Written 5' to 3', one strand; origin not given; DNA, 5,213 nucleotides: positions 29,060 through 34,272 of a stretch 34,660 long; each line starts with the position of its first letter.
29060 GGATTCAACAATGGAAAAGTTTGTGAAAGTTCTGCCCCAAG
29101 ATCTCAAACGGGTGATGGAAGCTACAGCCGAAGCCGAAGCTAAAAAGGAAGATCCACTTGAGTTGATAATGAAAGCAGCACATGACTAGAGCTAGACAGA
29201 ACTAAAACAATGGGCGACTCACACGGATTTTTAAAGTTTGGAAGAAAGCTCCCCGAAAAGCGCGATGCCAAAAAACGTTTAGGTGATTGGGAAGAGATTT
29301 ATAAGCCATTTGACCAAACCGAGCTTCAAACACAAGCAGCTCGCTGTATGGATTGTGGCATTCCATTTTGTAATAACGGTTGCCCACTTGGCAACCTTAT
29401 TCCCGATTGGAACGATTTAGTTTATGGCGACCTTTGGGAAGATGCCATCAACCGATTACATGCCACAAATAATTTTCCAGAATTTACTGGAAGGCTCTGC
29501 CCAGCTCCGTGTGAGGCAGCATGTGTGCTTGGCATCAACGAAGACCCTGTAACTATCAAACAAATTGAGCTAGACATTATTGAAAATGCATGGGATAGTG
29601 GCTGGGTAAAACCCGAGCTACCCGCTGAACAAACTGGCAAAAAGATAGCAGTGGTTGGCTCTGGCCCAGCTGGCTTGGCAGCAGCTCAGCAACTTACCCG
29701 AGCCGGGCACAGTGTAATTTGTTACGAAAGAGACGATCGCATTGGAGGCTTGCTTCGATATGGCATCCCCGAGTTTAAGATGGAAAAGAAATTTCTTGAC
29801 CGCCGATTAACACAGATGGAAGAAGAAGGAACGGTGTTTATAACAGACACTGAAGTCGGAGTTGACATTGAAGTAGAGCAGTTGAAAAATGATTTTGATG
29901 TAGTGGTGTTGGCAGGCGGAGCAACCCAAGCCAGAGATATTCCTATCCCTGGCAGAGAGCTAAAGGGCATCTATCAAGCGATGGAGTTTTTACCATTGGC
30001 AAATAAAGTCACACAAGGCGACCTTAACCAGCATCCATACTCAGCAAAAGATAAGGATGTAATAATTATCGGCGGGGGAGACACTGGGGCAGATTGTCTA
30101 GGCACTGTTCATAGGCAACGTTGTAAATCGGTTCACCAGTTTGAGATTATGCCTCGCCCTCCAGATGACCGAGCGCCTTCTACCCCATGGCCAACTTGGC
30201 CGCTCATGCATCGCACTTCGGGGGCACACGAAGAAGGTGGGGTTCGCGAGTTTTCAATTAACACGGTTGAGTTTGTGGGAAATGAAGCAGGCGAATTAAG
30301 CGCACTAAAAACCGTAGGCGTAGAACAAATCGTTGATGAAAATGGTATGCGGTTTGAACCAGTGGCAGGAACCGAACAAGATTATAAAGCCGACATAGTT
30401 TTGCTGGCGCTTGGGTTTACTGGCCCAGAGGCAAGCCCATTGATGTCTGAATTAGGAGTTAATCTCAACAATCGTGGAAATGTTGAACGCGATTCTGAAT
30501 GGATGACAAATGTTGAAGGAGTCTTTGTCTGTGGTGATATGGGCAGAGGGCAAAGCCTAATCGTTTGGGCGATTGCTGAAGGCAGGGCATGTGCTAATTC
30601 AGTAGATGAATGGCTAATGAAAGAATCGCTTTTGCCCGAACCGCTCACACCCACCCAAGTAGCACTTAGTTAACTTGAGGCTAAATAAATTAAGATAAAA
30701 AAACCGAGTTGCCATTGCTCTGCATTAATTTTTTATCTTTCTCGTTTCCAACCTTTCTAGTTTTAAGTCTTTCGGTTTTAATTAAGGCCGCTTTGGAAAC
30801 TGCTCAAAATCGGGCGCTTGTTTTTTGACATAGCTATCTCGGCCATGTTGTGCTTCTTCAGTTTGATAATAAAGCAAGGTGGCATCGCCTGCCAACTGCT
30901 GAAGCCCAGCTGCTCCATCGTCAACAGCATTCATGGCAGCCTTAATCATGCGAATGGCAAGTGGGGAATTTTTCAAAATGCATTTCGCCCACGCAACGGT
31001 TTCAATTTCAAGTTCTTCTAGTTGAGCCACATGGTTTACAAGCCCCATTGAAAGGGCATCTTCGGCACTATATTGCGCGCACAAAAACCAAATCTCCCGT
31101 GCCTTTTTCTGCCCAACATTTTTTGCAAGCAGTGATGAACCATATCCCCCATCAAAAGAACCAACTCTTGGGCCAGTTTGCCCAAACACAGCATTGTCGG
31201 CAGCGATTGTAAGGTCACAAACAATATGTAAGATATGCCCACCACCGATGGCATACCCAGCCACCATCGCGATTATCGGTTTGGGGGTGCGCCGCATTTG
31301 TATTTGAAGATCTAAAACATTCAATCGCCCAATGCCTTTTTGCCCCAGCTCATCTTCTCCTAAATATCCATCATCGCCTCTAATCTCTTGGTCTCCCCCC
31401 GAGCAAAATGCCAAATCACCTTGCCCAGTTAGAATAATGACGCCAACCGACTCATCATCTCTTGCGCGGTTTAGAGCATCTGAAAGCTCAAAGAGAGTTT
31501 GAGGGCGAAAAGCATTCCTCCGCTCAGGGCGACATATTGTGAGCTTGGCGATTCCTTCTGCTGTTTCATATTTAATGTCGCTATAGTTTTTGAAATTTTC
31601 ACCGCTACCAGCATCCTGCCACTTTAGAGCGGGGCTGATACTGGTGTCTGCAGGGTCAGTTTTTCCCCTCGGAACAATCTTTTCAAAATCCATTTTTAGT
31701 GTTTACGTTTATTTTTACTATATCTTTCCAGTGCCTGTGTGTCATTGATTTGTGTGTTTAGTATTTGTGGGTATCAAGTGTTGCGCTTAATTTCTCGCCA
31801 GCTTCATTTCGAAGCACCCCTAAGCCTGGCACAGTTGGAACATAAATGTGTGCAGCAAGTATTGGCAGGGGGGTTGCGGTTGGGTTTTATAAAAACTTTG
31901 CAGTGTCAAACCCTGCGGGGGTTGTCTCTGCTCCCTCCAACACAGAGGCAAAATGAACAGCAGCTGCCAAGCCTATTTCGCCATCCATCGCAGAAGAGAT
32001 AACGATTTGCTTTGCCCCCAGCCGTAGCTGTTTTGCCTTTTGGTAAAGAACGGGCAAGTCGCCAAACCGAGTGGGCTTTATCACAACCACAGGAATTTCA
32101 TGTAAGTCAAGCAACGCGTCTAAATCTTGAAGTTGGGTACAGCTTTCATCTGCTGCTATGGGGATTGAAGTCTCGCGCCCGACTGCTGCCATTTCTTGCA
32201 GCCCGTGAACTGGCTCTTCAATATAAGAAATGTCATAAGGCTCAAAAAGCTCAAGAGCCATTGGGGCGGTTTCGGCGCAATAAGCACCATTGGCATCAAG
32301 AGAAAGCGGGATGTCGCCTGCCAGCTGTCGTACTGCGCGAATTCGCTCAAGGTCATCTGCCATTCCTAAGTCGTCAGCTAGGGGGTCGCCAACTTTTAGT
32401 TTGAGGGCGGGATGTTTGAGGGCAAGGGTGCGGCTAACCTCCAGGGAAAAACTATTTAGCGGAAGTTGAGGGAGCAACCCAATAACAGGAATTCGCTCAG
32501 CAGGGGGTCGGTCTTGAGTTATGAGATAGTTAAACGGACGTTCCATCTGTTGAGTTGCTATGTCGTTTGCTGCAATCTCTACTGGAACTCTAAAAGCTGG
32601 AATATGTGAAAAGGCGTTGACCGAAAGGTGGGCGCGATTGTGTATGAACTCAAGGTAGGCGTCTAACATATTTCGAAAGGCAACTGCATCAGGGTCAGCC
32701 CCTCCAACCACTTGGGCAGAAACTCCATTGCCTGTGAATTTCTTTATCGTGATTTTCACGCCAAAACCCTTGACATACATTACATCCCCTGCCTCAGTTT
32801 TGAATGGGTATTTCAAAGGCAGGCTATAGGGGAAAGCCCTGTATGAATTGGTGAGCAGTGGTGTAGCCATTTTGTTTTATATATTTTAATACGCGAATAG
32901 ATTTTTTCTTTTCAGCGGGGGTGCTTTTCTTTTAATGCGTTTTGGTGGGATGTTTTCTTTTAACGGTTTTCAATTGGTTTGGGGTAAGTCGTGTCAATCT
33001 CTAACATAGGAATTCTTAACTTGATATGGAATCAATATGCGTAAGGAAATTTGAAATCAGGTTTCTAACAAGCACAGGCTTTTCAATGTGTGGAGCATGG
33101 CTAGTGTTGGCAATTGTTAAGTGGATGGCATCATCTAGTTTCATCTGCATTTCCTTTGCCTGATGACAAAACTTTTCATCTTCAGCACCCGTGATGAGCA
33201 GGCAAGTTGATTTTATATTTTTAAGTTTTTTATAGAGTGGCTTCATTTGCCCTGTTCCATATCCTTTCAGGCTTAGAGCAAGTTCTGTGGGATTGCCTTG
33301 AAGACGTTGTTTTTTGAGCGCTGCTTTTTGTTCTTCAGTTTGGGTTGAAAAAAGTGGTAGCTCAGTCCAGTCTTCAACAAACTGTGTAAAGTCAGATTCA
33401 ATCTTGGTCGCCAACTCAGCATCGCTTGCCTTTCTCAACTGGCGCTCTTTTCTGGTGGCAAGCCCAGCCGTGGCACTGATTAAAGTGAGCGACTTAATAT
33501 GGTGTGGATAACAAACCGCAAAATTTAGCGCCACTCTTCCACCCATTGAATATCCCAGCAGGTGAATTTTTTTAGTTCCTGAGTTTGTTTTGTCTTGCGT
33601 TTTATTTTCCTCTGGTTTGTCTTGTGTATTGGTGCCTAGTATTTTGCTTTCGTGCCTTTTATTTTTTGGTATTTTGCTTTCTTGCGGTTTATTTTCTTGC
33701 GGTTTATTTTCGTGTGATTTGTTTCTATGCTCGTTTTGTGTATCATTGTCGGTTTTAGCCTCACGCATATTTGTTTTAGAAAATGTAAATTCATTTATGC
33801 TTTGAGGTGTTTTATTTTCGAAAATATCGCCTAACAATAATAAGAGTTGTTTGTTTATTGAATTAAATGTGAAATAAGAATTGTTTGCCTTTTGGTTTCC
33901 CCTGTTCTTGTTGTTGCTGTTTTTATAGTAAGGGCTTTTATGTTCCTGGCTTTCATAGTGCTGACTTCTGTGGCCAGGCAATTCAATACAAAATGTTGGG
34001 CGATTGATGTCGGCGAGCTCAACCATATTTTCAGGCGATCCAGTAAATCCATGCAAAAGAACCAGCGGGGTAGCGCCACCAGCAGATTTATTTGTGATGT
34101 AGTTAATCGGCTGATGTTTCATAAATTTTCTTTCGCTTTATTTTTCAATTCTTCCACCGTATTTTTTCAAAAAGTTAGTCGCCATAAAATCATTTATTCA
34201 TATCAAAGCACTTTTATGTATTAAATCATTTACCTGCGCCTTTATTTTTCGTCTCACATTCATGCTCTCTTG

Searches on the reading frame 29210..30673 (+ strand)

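Call 16: search_protein_families(library=pfam, proteins=[window:29210-30673:+], max_evalue=0.00001)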
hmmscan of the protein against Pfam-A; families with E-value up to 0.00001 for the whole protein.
window:29210-30673:+ (487 aa): 9 families
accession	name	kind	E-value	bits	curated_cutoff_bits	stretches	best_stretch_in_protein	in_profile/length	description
PF07992.20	Pyr_redox_2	-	8.4e-28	98.1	26.1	2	145-317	2-177/291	Pyridine nucleotide-disulphide oxidoreductase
PF14691.11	Fer4_20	-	2.1e-23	82.7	25.8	1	25-130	3-111/113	Dihydroprymidine dehydrogenase domain II, 4Fe-4S cluster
PF13450.12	NAD_binding_8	-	1e-09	39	21.9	1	148-182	1-35/68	NAD(P)-binding Rossmann-like domain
PF13738.12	Pyr_redox_3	-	3.4e-09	36.8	30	0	148-198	2-48/305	Pyridine nucleotide-disulphide oxidoreductase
PF00070.33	Pyr_redox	-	1.1e-07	32.7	22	0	145-179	1-35/82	Pyridine nucleotide-disulphide oxidoreductase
PF01593.30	Amino_oxidase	-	1.5e-07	31.5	19.8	1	154-183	2-31/443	Flavin containing amine oxidoreductase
PF12831.13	FAD_oxidored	-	1.4e-06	28.4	27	1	146-184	2-40/416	FAD dependent oxidoreductase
PF01266.30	DAO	-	4.3e-06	26.9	27.9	0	145-179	1-35/353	FAD dependent oxidoreductase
PF03486.20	HI0933_like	-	7.2e-06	26.1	50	0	145-179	2-36/244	HI0933-like protein Rossmann domain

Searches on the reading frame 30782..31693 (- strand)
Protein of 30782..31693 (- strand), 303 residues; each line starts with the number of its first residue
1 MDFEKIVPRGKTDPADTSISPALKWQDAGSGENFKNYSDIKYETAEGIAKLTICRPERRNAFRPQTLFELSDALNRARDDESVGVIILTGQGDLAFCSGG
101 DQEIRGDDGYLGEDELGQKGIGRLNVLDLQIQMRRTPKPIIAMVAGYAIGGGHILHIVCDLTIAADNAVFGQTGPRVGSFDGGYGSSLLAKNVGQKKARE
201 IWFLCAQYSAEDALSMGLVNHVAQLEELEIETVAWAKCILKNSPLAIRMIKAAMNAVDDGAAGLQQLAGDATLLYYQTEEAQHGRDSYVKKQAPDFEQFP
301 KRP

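Call 16: search_protein_families(library=pfam, proteins=[window:30782-31693:-], max_evalue=0.00001)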
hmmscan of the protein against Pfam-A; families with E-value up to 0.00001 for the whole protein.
window:30782-31693:- (303 aa): 2 families
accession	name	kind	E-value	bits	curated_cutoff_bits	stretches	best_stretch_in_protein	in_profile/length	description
PF00378.25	ECH_1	-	1.6e-69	234.5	27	1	44-298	2-250/251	Enoyl-CoA hydratase/isomerase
PF16113.10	ECH_2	-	3.2e-18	66.8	27.2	1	50-229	3-178/335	Enoyl-CoA hydratase/isomerase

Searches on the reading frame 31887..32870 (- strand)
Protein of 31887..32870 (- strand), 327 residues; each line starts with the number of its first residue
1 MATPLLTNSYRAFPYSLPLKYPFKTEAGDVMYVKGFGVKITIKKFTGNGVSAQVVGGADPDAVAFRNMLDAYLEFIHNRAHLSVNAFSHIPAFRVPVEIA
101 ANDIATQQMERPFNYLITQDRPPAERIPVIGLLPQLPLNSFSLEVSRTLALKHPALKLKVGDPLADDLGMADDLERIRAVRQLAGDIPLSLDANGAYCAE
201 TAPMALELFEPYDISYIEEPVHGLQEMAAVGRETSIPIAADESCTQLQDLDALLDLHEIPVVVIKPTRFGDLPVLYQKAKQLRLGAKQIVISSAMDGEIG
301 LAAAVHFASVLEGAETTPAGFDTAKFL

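Call 16: search_protein_families(library=pfam, proteins=[window:31887-32870:-], max_evalue=0.00001)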
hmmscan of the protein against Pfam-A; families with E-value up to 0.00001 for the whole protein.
window:31887-32870:- (327 aa): 1 family
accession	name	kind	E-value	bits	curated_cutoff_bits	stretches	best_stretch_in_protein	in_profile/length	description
PF13378.12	MR_MLE_C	-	1.7e-28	100.3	29.4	1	152-314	14-174/219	Enolase C-terminal domain-like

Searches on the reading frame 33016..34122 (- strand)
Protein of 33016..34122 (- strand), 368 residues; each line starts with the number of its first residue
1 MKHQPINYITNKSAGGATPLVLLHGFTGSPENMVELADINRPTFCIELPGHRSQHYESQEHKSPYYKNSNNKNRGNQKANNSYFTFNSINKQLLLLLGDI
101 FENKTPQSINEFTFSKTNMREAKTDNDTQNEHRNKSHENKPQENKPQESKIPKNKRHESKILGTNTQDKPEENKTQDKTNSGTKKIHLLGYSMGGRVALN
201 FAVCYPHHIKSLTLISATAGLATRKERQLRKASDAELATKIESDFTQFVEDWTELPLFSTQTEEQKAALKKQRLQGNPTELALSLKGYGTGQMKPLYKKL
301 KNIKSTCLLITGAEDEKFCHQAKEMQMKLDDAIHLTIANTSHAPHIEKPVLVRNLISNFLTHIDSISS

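Call 16: search_protein_families(library=pfam, proteins=[window:33016-34122:-], max_evalue=0.00001)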
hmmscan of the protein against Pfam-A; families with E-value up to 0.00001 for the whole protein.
window:33016-34122:- (368 aa): 4 families
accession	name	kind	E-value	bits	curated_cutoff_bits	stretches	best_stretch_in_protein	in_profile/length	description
PF00561.26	Abhydrolase_1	-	6.1e-14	52.7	25.8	1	182-349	67-245/245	alpha/beta hydrolase fold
PF12697.13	Abhydrolase_6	-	2.9e-09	38.4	26.3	1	182-352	64-214/217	Alpha/beta hydrolase family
PF12146.15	Hydrolase_4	-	1.5e-07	31.4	27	1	179-323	71-210/239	Serine aminopeptidase, S33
PF03096.20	Ndr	-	4.8e-07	29.2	23.3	1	186-360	101-276/283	Ndr family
